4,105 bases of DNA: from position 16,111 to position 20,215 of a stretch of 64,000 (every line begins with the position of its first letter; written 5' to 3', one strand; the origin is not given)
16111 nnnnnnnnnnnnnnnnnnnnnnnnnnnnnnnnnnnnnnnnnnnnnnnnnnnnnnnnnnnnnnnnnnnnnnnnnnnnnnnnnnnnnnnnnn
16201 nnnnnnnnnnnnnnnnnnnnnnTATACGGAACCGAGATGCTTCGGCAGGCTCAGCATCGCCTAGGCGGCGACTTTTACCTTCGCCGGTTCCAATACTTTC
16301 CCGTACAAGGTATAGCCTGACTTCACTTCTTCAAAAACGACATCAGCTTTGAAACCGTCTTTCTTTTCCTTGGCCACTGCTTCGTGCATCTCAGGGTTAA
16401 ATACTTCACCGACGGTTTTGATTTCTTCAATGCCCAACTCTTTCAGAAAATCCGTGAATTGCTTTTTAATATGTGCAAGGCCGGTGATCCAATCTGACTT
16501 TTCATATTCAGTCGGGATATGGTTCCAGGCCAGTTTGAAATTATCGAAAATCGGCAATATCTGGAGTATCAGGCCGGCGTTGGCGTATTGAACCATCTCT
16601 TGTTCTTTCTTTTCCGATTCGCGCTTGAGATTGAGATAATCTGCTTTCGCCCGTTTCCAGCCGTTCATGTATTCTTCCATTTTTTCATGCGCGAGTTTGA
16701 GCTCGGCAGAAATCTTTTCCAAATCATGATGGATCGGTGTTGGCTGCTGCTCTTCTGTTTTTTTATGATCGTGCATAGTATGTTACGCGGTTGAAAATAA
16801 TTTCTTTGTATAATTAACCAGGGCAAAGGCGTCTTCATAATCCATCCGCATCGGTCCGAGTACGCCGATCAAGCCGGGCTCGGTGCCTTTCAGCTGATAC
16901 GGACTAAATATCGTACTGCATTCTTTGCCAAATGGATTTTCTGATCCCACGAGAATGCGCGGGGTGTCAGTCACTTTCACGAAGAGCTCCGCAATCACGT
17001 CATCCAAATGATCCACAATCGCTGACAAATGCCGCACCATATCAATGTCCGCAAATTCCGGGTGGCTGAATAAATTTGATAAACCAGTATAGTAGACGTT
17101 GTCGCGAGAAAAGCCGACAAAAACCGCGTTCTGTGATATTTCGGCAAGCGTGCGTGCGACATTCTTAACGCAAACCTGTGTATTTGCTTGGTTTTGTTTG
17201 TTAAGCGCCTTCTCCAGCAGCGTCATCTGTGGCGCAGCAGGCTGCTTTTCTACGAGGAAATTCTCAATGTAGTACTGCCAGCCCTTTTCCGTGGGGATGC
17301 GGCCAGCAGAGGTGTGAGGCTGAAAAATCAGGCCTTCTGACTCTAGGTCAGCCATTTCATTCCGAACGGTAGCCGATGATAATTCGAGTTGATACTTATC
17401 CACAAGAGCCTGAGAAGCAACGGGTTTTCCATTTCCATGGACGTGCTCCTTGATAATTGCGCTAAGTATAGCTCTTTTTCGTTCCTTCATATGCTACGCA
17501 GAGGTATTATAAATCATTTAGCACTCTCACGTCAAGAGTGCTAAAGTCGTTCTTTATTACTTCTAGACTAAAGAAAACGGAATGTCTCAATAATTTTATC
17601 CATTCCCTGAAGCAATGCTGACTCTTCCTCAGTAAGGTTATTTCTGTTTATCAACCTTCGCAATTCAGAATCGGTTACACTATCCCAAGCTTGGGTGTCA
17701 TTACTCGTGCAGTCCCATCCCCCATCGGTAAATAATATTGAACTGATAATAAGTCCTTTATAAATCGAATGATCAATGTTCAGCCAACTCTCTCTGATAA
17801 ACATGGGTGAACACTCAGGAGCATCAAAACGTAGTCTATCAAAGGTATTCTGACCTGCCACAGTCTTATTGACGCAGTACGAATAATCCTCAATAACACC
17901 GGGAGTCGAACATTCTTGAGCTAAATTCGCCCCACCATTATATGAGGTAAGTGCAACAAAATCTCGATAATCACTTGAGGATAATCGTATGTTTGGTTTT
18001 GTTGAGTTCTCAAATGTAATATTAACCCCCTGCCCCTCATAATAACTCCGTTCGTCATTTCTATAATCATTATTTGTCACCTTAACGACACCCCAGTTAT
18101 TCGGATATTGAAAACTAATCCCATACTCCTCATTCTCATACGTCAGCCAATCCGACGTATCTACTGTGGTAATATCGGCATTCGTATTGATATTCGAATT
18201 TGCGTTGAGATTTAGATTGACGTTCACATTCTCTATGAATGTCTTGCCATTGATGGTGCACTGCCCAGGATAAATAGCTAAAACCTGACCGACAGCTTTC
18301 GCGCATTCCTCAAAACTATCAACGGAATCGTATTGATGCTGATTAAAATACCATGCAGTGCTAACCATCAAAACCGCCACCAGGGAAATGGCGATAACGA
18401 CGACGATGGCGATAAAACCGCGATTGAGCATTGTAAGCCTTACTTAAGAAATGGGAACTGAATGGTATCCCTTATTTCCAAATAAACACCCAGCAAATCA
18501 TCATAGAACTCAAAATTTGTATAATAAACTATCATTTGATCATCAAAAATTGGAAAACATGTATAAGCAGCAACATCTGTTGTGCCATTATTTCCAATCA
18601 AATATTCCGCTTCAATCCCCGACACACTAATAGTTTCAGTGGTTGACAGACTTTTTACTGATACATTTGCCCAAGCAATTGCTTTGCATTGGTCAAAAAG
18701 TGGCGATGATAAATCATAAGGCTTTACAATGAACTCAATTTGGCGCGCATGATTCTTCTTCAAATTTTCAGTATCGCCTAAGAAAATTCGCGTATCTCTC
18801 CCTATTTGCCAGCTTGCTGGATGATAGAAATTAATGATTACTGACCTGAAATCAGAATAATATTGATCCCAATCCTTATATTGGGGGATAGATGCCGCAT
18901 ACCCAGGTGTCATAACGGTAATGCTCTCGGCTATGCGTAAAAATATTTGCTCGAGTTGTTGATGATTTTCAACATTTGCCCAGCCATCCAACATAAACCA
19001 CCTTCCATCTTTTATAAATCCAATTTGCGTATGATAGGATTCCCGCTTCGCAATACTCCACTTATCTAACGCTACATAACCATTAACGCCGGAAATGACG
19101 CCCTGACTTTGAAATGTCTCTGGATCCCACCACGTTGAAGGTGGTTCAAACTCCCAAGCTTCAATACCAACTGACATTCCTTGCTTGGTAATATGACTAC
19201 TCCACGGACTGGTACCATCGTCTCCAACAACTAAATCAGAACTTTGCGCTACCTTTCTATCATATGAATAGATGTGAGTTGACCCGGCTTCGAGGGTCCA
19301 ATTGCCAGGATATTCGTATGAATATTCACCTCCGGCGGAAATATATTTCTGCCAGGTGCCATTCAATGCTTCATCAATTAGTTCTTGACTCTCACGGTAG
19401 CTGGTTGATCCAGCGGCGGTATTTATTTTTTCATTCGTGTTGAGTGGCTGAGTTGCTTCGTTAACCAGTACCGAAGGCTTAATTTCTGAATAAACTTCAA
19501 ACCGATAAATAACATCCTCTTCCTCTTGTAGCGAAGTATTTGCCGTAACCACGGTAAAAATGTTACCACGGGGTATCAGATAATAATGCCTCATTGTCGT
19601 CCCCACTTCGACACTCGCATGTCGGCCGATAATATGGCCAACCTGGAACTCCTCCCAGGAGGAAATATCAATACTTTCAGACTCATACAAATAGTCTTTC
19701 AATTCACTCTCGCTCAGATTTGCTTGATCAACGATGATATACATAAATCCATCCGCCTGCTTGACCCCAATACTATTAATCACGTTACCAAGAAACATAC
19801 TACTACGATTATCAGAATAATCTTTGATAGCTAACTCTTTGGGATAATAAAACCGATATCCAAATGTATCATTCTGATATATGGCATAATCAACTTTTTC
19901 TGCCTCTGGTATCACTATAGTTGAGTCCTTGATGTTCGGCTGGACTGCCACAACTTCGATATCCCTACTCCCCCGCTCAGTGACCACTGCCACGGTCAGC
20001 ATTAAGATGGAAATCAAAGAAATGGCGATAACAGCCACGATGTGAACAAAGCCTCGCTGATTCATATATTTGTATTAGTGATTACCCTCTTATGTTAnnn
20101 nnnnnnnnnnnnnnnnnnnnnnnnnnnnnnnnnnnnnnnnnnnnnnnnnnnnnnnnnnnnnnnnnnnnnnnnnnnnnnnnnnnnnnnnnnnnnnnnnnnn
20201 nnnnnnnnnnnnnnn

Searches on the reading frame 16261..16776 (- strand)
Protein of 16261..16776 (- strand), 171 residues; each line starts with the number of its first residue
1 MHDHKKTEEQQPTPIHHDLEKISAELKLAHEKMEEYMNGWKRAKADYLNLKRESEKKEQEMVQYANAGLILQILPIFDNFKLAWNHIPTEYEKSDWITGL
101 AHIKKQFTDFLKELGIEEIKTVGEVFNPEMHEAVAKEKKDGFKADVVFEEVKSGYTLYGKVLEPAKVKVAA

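Call 36: search_protein_families(library=pfam, proteins=[window:16261-16776:-], max_evalue=0.001)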
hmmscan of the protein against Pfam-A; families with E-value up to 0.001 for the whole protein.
window:16261-16776:- (171 aa): 1 family
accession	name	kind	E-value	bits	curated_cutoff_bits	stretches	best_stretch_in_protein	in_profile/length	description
PF01025.24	GrpE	-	4.4e-39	134.3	25.8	1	16-170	10-164/165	GrpE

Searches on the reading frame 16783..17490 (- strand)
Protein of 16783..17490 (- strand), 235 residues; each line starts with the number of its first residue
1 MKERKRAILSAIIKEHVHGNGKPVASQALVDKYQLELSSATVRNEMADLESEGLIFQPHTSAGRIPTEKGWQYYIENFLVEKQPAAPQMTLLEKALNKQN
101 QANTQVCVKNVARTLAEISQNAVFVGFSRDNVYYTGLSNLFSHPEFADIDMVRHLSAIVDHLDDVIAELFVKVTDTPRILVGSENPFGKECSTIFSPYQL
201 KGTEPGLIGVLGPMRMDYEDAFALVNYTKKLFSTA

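Call 36: search_protein_families(library=pfam, proteins=[window:16783-17490:-], max_evalue=0.001)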
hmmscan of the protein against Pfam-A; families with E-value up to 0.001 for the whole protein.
window:16783-17490:- (235 aa): 1 family
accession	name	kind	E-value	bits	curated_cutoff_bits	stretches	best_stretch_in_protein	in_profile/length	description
PF01628.27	HrcA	-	1.3e-20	74.8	22.2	1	88-220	91-213/215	HrcA protein C terminal domain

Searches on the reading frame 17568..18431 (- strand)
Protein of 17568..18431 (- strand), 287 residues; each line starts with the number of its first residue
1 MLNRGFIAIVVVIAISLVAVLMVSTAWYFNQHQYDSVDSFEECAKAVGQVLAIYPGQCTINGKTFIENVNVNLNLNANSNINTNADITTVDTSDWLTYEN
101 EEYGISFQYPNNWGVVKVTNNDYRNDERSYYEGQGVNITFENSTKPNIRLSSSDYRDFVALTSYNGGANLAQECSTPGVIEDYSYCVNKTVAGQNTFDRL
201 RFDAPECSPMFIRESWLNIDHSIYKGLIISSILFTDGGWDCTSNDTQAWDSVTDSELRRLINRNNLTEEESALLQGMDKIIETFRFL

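Call 3: search_protein_families(library=pfam, proteins=[window:17568-18431:-], max_evalue=0.1)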
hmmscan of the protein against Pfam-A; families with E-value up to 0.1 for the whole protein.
window:17568-18431:- (287 aa): 5 families
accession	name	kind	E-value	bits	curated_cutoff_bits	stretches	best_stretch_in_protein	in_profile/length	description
PF18933.6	PsbP_2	-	1.1e-05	26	27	1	78-122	27-72/184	PsbP-like protein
PF01789.22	PsbP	-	0.024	15.1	23.5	1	96-127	4-36/155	PsbP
PF07970.17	COPIIcoated_ERV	-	0.084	13.1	23.6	0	24-101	19-94/227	Endoplasmic reticulum vesicle transporter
PF00964.22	Elicitin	-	0.091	13.2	25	0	22-68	30-76/88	Elicitin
PF10144.15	SMP_2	-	0.099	12.8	28.9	0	5-48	10-53/159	Bacterial virulence factor haemolysin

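Call 4: search_protein_families(library=ncbifam, proteins=[window:17568-18431:-], max_evalue=0.1)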
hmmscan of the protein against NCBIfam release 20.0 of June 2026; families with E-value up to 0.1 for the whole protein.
window:17568-18431:- (287 aa): 3 families
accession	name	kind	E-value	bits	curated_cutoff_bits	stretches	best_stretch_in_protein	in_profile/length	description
NF008419.0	PRK11246.1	equivalog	0.0012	18.4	279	1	8-52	13-57/219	YtjB family periplasmic protein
NF040946.1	PSII_PsbP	equivalog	0.026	14.1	60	1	87-121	19-53/180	photosystem II reaction center PsbP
NF003312.0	PRK04313.1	equivalog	0.092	12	214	0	58-114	120-175/238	30S ribosomal protein S4e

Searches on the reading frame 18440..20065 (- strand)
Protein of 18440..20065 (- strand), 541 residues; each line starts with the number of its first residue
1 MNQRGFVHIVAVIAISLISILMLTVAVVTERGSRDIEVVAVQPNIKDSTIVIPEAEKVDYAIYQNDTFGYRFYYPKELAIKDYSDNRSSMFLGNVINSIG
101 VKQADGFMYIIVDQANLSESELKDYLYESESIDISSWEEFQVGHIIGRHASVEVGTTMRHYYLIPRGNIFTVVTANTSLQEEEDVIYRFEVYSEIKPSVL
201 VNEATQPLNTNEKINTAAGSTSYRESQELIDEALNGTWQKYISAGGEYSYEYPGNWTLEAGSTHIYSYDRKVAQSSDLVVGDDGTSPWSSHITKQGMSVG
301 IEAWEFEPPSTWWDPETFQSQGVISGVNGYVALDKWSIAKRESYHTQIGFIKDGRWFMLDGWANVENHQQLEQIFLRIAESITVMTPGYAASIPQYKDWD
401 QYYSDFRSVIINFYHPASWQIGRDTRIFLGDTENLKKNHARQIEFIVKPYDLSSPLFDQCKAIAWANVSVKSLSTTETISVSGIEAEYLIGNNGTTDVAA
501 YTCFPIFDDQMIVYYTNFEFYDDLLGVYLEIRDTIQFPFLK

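Call 3: search_protein_families(library=pfam, proteins=[window:18440-20065:-], max_evalue=0.1)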
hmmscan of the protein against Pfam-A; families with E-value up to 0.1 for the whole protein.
window:18440-20065:- (541 aa): 2 families
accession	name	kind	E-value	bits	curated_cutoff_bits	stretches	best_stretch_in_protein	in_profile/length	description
PF16284.10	DUF4930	-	0.05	14.1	25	0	471-525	75-130/144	Domain of unknown function (DUF4930)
PF01789.22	PsbP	-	0.08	13.4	23.5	0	239-262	4-30/155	PsbP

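Call 4: search_protein_families(library=ncbifam, proteins=[window:18440-20065:-], max_evalue=0.1)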
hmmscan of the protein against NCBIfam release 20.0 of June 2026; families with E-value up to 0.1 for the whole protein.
window:18440-20065:- (541 aa): 0 families

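Call 98: find_homologous_proteins(query=window:18440-20065:-, max_evalue=0.001)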
Query window:18440-20065:- (541 aa): 1 proteins with E <= 0.001 among 6155 candidates.
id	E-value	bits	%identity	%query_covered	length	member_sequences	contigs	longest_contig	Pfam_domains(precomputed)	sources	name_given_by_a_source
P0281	0.0e+0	1233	100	100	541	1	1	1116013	-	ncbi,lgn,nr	ncbi:MAG: hypothetical protein HZC01_00685 [Candidatus Kerfeldbacteria bacterium]|nr:hypothetical pr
